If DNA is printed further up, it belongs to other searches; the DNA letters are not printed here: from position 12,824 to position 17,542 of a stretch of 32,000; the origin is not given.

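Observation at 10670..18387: Four-gene SMC-like + Toprim operon with Wadjet architecture but several non-canonical features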

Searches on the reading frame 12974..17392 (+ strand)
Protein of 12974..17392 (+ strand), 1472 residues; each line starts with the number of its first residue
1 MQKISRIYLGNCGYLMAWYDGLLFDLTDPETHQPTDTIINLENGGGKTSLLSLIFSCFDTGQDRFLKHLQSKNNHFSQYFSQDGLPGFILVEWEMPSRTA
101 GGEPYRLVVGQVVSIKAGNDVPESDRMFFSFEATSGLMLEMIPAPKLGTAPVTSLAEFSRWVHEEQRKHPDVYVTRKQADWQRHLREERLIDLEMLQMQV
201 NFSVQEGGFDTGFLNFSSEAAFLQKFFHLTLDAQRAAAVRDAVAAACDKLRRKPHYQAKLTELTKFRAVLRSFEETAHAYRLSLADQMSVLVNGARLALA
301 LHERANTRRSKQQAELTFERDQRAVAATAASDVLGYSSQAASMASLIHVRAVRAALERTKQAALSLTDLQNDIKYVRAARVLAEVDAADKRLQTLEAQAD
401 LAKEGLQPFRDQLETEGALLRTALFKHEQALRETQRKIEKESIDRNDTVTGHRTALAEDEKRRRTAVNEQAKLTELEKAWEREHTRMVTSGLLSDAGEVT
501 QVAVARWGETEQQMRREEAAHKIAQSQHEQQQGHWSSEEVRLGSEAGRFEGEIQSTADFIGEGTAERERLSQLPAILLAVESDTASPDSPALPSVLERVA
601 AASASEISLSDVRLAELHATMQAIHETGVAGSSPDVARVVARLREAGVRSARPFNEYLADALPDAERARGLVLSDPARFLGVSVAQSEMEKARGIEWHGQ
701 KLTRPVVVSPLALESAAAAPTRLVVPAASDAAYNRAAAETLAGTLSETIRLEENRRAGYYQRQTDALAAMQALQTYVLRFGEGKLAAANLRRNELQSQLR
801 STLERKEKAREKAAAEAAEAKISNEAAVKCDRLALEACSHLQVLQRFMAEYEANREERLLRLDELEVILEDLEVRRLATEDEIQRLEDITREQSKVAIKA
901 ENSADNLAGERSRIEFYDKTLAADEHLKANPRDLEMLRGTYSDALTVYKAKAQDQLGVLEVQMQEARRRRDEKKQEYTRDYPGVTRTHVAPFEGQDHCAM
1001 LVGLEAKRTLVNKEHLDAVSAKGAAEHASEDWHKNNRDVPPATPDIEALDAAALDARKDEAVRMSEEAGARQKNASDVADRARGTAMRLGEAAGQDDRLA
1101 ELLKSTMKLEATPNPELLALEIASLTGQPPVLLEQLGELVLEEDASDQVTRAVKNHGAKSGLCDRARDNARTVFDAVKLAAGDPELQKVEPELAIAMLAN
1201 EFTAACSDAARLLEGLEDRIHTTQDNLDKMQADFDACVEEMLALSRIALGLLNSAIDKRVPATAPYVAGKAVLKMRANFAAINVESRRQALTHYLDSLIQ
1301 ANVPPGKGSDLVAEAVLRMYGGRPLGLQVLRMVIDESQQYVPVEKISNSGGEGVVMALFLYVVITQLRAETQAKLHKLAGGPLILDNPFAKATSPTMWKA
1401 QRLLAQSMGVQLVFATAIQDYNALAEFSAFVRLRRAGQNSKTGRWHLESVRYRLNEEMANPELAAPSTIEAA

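Call 8: search_protein_families(library=pfam, proteins=[window:12974-17392:+], max_evalue=0.01)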
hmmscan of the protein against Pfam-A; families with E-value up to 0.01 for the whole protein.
window:12974-17392:+ (1472 aa): 0 families

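Call 9: search_protein_families(library=padloc, proteins=[window:12974-17392:+], max_evalue=0.01)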
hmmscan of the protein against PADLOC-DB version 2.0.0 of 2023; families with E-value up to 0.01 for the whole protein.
window:12974-17392:+ (1472 aa): 8 families
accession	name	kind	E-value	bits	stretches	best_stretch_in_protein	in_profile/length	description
PDLC00578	JetC3|JetC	-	0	2200.7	1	1-1458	1-1444/1451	DUF3584 domain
PDLC00579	JetC3|JetC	-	4.5e-81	271.4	1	1-1444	2-1422/1453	DUF3584 domain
PDLC00588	JetC3|JetC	-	1.2e-46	157.2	1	23-1435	40-1430/1484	DUF3584 domain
PDLC00589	JetC3|JetC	-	2.8e-24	83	1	37-1447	53-1444/1486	DUF3584 domain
PDLC00587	JetC3|JetC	-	1.5e-19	67.1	1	1207-1433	1219-1442/1478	DUF3584 domain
PDLC00583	JetC3|JetC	-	1.9e-09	33.9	1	35-95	31-85/1471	DUF3584 domain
PDLC00582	JetC3|JetC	-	3e-05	20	1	313-564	306-555/1472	DUF3584 domain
PDLC00274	PtuA1|PtuA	-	0.0046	14.3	1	20-81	15-81/438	AAA ATPase domain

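Call 10: search_protein_families(library=ncbifam, proteins=[window:12974-17392:+], max_evalue=0.01)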
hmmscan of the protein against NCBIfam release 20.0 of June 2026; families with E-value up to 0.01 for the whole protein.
window:12974-17392:+ (1472 aa): 0 families

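Call 15: search_solved_structures(query=window:12974-17392:+, max_evalue=1)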
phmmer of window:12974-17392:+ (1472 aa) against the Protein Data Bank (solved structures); distinct sequences matched with E-value up to 1: 0.

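Call 19: find_homologous_proteins(query=window:12974-17392:+, max_evalue=0.00001)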
Query window:12974-17392:+ (1472 aa): 195 proteins with E <= 0.00001 among 8000 candidates; the best 120 are listed.
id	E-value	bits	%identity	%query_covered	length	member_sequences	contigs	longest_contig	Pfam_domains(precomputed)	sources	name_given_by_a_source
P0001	0.0e+0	2655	83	100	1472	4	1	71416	-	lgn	-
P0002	0.0e+0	2630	82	100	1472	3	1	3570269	-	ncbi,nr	ncbi:hypothetical protein CJO94_00045 [Ralstonia solanacearum]|nr:hypothetical protein CJO94_00045 [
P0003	0.0e+0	2325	73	99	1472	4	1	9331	-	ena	-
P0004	0.0e+0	2283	72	99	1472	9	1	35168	-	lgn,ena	-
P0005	0.0e+0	2257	72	99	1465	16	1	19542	-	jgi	jgi:hypothetical protein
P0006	0.0e+0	2224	71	99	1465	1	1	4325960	-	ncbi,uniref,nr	ncbi:hypothetical protein [Chitinolyticbacter meiyuanensis]|uniref:hypothetical protein n=1 Tax=Chit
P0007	0.0e+0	2221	72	99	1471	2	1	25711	-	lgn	-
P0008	0.0e+0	1993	65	99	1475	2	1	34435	-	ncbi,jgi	jgi:hypothetical protein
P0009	0.0e+0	1959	63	99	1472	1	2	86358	-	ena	-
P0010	0.0e+0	1932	63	100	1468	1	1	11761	-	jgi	jgi:hypothetical protein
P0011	0.0e+0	1883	69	86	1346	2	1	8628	-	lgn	-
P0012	0.0e+0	1845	61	99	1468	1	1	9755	-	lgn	-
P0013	0.0e+0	1843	61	99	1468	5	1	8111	-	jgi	jgi:hypothetical protein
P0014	0.0e+0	1843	61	99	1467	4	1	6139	-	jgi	jgi:hypothetical protein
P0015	0.0e+0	1834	61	99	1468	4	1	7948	-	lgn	-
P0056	0.0e+0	1224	46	99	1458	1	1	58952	-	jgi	jgi:hypothetical protein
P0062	0.0e+0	1212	44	99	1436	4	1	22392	-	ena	-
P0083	0.0e+0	1185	44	99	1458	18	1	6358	-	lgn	-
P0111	0.0e+0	1142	44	99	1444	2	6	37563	-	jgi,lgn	jgi:hypothetical protein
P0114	0.0e+0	1134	44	99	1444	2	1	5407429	-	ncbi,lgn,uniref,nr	ncbi:hypothetical protein U5817_17260 [Aromatoleum evansii]|uniref:Chromosome segregation ATPase n=1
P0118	0.0e+0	1130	44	99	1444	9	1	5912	-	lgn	-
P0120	0.0e+0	1120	43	100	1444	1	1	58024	-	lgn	-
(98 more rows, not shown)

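Call 43: list_cluster_members(proteins=[window:12974-17389:+, window:17392-18384:+, window:12232-12969:+, window:4718-7360:+])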
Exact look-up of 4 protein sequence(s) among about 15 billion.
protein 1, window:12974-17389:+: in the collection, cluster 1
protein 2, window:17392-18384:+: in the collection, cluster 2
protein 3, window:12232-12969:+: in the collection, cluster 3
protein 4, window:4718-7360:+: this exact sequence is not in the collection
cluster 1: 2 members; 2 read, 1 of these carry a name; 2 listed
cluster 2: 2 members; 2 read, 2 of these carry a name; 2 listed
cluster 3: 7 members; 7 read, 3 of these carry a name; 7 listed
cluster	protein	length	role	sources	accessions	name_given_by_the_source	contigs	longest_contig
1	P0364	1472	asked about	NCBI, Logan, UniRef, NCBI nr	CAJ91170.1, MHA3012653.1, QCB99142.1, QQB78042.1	Chromosome segregation ATPase [Cupriavidus necator] | Chromosome segregation ATPase n=1 Tax=Cupriavidus necator (strain ATCC 17699 / DSM 428 / ...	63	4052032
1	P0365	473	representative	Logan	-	-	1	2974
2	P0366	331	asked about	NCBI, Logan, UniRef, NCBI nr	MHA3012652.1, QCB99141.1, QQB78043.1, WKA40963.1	Wadjet protein JetD C-terminal domain-containing protein [Cupriavidus necator] | Wadjet protein JetD C-terminal domain-containing protein n=1 Tax=Cupriavidus necator ... | Wadjet anti-phage system protein JetD domain-containing protein [Cupriavidus necator]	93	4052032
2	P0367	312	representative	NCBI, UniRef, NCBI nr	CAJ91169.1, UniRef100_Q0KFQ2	Hypothetical protein H16_A0017 [Cupriavidus necator H16] | Wadjet protein JetD C-terminal domain-containing protein n=1 Tax=Cupriavidus necator ...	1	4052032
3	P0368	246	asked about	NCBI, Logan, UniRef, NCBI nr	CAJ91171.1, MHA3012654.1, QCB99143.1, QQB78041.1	DUF4194 domain-containing protein [Cupriavidus necator] | Hypothetical integral membrane protein n=1 Tax=Cupriavidus necator (strain ATCC 17699 / ... | hypothetical protein [Cupriavidus necator]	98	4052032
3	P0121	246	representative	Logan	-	-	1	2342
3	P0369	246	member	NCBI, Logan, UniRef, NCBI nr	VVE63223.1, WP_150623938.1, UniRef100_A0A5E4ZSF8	hypothetical protein PCA31118_01164 [Pandoraea captiosa] | Uncharacterized protein n=1 Tax=Pandoraea captiosa TaxID=2508302 RepID=A0A5E4ZSF8_9BURK | hypothetical protein [Pandoraea captiosa]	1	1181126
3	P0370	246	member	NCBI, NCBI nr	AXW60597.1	hypothetical protein CJO94_00050 [Ralstonia solanacearum]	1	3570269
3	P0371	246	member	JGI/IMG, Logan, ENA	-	-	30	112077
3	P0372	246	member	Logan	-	-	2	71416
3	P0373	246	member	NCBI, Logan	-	-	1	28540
